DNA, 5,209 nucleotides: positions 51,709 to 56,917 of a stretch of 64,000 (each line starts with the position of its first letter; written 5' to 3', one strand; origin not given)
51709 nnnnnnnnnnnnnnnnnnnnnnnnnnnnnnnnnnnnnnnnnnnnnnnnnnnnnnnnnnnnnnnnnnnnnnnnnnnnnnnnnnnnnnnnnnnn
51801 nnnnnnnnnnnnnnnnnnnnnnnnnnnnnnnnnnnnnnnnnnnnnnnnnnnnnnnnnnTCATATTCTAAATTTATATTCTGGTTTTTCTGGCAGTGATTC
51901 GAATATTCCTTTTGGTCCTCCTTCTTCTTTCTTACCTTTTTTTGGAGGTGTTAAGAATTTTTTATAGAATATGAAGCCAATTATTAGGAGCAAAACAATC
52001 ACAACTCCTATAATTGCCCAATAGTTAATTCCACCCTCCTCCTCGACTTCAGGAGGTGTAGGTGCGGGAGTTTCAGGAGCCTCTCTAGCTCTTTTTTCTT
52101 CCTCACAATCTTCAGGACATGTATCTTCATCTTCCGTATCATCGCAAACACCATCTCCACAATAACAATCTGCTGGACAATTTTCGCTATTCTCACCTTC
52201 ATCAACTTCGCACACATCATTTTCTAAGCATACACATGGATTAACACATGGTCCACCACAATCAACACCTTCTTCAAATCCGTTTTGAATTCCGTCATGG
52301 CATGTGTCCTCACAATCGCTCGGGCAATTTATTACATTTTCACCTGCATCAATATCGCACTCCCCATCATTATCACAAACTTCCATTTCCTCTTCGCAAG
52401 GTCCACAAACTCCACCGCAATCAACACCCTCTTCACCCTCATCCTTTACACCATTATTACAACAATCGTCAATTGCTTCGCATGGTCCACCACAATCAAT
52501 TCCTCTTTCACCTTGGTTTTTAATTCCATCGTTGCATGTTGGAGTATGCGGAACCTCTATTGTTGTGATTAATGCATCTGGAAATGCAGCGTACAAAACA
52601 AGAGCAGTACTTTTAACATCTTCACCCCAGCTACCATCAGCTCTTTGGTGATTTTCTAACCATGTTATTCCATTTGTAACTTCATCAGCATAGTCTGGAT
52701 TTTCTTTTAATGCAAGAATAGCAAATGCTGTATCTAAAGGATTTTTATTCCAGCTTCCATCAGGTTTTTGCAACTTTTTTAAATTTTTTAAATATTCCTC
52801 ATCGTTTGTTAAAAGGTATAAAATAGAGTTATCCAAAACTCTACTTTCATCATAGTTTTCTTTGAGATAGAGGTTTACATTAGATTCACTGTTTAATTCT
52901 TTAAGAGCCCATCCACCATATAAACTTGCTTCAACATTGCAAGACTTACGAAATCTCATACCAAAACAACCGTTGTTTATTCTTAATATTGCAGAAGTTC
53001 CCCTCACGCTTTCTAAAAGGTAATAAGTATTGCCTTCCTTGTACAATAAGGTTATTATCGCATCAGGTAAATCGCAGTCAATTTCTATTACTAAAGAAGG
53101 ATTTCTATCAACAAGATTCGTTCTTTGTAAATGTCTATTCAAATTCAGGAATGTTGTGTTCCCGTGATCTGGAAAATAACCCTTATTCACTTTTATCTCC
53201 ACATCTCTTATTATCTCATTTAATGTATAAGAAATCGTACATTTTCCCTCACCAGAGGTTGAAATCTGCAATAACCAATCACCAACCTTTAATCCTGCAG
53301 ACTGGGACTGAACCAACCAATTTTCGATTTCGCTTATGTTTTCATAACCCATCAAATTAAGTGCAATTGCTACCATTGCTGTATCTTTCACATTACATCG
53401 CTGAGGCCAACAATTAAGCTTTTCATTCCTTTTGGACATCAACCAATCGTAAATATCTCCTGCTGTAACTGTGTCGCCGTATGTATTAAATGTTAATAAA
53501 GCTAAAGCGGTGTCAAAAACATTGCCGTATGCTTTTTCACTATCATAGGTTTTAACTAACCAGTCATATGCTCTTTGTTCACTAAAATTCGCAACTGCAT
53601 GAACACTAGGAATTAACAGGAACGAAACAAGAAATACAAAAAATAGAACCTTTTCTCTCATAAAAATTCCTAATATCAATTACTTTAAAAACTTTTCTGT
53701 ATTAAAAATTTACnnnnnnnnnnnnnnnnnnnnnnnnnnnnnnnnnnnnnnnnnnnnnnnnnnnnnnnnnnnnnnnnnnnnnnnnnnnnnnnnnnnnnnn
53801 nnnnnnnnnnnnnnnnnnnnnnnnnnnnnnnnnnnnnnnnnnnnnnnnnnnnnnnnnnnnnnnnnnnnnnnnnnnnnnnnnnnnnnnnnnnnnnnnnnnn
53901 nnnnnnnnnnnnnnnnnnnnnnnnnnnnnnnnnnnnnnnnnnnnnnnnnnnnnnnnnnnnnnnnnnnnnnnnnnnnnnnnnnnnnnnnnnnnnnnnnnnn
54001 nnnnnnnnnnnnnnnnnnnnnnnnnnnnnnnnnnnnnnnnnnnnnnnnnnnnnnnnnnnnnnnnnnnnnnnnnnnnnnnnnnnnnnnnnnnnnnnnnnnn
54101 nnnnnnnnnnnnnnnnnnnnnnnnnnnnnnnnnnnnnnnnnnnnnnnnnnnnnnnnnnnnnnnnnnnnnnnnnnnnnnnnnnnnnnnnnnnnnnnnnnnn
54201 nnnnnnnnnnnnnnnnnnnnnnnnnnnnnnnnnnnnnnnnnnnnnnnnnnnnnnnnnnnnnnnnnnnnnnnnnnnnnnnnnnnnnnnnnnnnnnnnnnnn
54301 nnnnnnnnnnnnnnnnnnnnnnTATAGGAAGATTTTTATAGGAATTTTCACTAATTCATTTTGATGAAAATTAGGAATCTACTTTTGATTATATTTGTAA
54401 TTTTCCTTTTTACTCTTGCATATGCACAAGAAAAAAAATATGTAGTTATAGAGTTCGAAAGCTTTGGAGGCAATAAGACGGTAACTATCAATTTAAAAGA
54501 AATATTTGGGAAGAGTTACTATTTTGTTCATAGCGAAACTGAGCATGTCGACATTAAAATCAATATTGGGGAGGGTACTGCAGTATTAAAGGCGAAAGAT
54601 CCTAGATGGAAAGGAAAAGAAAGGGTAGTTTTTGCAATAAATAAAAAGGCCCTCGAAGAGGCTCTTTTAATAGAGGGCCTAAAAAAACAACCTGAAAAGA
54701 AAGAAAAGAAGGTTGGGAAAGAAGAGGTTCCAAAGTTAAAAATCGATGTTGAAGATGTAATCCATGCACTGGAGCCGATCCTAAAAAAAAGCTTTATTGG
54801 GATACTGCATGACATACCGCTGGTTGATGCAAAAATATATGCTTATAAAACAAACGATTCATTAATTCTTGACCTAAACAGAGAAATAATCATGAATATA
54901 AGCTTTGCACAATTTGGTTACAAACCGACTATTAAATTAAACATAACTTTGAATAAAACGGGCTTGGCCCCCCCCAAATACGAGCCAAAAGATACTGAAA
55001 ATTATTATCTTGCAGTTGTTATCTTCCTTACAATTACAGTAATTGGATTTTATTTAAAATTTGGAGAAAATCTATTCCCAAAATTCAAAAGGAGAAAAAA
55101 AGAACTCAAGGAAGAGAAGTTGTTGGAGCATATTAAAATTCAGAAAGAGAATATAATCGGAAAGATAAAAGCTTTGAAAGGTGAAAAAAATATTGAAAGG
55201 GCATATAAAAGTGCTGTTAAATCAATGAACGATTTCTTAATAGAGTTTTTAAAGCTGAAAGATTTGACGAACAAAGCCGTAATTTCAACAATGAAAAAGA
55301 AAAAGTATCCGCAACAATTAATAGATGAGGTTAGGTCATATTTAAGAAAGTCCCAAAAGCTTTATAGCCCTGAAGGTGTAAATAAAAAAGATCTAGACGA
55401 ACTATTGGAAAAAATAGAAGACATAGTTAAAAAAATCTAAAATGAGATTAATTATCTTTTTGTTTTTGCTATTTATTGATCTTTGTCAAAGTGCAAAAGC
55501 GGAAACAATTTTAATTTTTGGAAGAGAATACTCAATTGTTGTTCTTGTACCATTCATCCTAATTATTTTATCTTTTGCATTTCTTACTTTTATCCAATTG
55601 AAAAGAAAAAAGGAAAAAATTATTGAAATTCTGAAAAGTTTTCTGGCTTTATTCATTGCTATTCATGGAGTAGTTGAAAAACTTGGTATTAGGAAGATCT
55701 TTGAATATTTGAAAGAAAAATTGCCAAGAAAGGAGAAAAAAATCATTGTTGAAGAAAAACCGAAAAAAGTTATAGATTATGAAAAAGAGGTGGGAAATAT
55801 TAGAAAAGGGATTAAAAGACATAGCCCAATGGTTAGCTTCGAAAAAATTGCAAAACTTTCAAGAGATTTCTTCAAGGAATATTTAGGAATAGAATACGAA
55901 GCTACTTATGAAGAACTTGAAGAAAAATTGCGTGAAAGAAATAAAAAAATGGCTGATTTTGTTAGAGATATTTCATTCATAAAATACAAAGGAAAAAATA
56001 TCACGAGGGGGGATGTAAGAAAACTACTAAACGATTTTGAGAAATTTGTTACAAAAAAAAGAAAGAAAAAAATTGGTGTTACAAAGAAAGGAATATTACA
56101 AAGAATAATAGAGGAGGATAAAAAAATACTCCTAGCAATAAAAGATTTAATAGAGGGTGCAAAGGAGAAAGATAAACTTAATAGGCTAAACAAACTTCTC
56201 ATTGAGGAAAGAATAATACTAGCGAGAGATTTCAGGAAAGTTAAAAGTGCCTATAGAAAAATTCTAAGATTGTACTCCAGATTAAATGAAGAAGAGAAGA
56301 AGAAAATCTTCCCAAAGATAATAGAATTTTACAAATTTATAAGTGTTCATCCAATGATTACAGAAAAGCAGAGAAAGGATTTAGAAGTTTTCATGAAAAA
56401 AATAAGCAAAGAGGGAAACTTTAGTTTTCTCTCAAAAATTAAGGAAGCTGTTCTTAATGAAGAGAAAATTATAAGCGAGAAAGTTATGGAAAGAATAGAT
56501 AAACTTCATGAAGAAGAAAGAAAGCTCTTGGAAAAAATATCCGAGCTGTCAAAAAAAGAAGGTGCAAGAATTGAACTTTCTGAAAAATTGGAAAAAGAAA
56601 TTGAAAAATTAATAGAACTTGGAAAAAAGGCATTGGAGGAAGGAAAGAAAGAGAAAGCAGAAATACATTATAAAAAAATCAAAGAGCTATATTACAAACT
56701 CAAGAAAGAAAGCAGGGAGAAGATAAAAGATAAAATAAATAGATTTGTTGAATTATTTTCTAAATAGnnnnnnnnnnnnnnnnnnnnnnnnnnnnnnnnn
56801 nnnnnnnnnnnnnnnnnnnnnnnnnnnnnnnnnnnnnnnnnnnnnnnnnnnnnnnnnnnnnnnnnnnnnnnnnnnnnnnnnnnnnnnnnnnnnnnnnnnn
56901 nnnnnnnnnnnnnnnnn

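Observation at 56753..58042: Primase small subunit with a C-terminal four-Cys helical extension (possible PriS–PriL-CTD fusion)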

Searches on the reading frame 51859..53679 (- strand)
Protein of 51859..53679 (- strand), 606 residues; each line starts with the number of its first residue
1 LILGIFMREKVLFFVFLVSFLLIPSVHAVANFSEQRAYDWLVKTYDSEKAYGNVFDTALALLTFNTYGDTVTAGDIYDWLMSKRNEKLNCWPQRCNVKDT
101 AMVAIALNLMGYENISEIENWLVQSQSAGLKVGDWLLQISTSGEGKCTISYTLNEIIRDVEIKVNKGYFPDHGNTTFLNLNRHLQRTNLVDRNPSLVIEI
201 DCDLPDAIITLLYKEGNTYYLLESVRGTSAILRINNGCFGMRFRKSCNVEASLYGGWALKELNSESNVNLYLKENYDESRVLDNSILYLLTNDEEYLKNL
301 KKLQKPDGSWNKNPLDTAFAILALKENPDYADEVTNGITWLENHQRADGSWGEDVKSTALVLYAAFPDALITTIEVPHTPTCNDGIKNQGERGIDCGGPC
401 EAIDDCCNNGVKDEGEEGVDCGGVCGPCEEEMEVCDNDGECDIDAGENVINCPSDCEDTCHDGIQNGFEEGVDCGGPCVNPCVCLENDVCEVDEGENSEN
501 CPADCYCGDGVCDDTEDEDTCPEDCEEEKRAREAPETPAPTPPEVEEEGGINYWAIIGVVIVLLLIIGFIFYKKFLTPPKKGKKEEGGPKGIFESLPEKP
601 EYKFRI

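Call 32: search_protein_families(library=pfam, proteins=[window:51859-53679:-], max_evalue=0.001)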
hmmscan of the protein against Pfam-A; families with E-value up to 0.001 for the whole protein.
window:51859-53679:- (606 aa): 1 family
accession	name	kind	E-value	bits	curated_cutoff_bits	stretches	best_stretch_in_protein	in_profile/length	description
PF13243.12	SQHop_cyclase_C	-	4.8e-06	26.3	26.1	1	297-357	165-232/319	Squalene-hopene cyclase C-terminal domain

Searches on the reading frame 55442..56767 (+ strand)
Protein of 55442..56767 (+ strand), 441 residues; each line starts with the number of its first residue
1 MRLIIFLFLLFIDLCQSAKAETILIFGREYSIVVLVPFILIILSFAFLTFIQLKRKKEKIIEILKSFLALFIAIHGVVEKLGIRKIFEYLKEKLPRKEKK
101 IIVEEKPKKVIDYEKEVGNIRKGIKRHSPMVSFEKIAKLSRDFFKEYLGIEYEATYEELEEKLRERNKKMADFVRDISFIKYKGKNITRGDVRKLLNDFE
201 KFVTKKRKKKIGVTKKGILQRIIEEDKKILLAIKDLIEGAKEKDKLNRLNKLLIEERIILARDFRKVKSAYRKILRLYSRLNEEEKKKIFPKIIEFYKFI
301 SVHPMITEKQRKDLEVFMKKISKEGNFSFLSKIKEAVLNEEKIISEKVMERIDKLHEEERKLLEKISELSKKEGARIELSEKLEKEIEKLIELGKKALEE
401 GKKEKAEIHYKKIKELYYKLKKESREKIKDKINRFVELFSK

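Call 32: search_protein_families(library=pfam, proteins=[window:55442-56767:+], max_evalue=0.001)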
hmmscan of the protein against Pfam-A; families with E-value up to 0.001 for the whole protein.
window:55442-56767:+ (441 aa): 0 families

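Call 47: search_protein_families(library=ncbifam, proteins=[window:55442-56767:+], max_evalue=0.01)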
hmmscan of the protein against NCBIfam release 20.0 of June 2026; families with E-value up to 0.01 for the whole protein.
window:55442-56767:+ (441 aa): 0 families
